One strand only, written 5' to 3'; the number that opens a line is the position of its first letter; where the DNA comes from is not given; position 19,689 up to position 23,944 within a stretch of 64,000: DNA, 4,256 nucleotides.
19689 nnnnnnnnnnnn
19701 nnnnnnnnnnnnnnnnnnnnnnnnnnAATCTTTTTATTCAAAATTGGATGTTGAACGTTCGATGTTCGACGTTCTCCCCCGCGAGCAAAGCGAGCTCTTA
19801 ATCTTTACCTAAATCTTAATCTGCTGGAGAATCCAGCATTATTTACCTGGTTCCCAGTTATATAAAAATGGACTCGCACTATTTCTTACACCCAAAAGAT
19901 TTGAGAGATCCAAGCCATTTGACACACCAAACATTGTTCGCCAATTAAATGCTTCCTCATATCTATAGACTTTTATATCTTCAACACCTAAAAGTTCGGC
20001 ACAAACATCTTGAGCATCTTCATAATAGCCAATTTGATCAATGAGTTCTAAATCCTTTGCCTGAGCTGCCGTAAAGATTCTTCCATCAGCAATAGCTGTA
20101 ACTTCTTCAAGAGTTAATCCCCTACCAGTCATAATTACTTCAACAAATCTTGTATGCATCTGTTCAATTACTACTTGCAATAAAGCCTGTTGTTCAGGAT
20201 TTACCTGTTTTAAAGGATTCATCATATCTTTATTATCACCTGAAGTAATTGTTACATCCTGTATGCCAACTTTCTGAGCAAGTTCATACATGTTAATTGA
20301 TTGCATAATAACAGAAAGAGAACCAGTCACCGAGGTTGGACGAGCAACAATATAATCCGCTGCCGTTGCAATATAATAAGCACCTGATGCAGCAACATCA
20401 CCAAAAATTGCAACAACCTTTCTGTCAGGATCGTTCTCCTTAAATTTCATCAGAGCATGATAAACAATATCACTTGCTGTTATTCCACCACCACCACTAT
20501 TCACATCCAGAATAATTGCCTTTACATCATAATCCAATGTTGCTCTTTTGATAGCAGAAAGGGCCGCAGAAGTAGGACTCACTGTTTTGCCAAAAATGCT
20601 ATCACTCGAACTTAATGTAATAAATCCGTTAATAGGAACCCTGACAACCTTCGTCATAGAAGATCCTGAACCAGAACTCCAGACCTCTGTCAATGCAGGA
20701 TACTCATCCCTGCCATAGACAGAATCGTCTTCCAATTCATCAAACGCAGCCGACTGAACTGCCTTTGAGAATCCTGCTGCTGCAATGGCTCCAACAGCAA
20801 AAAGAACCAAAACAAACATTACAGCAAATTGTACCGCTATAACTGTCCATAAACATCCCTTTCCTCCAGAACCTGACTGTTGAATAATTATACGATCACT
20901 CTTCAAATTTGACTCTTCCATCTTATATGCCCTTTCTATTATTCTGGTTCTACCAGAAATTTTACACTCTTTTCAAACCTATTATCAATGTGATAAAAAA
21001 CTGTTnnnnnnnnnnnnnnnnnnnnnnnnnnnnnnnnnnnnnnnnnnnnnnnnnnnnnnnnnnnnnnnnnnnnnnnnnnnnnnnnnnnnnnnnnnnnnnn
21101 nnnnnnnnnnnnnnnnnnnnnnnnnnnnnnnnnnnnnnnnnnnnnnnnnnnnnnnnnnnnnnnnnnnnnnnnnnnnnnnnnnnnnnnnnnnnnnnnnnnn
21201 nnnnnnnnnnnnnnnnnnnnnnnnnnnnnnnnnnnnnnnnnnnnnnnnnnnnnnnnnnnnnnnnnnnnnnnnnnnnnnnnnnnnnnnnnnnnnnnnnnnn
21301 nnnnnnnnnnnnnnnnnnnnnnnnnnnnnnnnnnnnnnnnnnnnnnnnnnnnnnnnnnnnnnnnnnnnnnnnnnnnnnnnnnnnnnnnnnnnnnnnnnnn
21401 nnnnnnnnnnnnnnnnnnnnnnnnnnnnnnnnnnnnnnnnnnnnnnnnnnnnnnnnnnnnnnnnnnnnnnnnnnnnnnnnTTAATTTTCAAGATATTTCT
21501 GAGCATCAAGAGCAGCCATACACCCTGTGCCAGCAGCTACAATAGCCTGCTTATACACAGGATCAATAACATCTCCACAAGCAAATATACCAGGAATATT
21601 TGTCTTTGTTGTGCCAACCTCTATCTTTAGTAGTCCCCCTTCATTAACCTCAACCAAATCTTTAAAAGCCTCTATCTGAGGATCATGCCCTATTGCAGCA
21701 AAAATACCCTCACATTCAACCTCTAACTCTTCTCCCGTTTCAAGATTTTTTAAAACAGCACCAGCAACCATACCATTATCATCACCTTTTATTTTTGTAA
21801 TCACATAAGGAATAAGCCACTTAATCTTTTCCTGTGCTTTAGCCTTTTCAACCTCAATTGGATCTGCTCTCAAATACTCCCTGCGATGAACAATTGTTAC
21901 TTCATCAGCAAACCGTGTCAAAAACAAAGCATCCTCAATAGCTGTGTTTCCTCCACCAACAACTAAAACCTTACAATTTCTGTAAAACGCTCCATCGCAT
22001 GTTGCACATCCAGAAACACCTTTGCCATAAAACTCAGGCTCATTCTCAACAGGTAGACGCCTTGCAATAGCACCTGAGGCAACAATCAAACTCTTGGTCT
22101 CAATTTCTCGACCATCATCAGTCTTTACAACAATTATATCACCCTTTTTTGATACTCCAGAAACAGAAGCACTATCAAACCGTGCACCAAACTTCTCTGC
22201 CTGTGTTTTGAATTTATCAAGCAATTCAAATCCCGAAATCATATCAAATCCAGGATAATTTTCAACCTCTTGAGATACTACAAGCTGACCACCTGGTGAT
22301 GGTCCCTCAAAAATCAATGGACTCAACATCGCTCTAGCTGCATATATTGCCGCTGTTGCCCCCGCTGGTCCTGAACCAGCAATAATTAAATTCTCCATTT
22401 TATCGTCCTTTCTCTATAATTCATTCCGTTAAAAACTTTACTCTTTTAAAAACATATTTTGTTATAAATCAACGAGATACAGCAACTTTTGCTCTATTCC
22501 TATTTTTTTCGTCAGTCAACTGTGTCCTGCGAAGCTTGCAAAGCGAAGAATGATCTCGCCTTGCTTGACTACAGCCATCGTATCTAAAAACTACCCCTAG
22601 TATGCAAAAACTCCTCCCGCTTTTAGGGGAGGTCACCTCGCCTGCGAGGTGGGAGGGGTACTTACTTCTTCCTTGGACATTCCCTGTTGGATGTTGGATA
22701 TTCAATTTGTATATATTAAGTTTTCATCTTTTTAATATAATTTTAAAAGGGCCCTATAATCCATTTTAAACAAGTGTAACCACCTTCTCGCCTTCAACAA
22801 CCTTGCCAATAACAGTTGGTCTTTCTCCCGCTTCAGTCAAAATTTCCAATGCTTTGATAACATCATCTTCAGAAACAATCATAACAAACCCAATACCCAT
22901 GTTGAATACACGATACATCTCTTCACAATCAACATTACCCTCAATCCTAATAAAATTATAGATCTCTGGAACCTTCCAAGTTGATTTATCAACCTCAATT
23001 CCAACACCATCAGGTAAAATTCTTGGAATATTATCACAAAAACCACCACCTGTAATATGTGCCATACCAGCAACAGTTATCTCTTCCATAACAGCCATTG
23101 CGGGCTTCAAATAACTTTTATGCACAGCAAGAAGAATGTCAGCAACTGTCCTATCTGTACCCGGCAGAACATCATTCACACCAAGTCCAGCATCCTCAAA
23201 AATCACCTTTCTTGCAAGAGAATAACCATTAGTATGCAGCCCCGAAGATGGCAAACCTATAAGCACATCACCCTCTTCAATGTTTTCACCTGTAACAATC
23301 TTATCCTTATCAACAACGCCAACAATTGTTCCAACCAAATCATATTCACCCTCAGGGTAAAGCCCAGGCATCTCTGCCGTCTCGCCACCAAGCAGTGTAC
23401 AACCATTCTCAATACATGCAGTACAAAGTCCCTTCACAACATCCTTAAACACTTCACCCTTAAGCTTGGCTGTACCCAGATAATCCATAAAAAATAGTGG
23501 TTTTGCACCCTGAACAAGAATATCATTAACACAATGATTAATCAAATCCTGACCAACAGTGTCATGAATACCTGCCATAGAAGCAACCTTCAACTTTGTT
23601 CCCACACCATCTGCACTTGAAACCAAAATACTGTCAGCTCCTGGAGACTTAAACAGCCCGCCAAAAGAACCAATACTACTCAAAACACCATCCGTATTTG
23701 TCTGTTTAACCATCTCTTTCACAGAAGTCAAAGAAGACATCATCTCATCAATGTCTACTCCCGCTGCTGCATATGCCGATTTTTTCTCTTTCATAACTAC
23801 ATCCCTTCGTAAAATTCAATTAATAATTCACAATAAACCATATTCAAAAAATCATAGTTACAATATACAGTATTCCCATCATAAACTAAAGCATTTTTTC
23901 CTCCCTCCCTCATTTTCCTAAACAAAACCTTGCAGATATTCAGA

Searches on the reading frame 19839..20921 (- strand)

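Call 53: search_protein_families(library=pfam, proteins=[window:19839-20921:-], max_evalue=0.00001)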
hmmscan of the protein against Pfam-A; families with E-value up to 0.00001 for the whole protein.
window:19839-20921:- (360 aa): 1 family
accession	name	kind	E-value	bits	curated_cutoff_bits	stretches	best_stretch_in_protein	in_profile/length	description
PF01343.23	Peptidase_S49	-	3.1e-43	147.8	24.9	1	164-313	4-153/154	Peptidase family S49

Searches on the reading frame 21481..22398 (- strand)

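Call 53: search_protein_families(library=pfam, proteins=[window:21481-22398:-], max_evalue=0.00001)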
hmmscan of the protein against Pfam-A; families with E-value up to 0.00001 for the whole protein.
window:21481-22398:- (305 aa): 4 families
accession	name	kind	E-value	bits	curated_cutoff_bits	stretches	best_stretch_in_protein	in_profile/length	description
PF07992.20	Pyr_redox_2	-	6.8e-44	150.9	26.1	1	3-292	2-291/291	Pyridine nucleotide-disulphide oxidoreductase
PF13738.12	Pyr_redox_3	-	3.3e-20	73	30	1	77-275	102-305/305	Pyridine nucleotide-disulphide oxidoreductase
PF00070.33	Pyr_redox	-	4.6e-12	46.7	22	1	143-216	1-79/82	Pyridine nucleotide-disulphide oxidoreductase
PF00890.30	FAD_binding_2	-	9.5e-06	25.5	20.4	0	4-43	2-42/414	FAD binding domain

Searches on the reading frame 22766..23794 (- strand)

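Call 53: search_protein_families(library=pfam, proteins=[window:22766-23794:-], max_evalue=0.00001)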
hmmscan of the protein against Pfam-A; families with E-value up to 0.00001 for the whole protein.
window:22766-23794:- (342 aa): 2 families
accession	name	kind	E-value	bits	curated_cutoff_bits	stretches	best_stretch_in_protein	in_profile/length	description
PF02769.27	AIRS_C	-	1.1e-31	110.6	23.1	1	173-339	1-152/156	AIR synthase related protein, C-terminal domain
PF00586.29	AIRS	-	3e-21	76.4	24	1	53-161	11-112/112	AIR synthase related protein, N-terminal domain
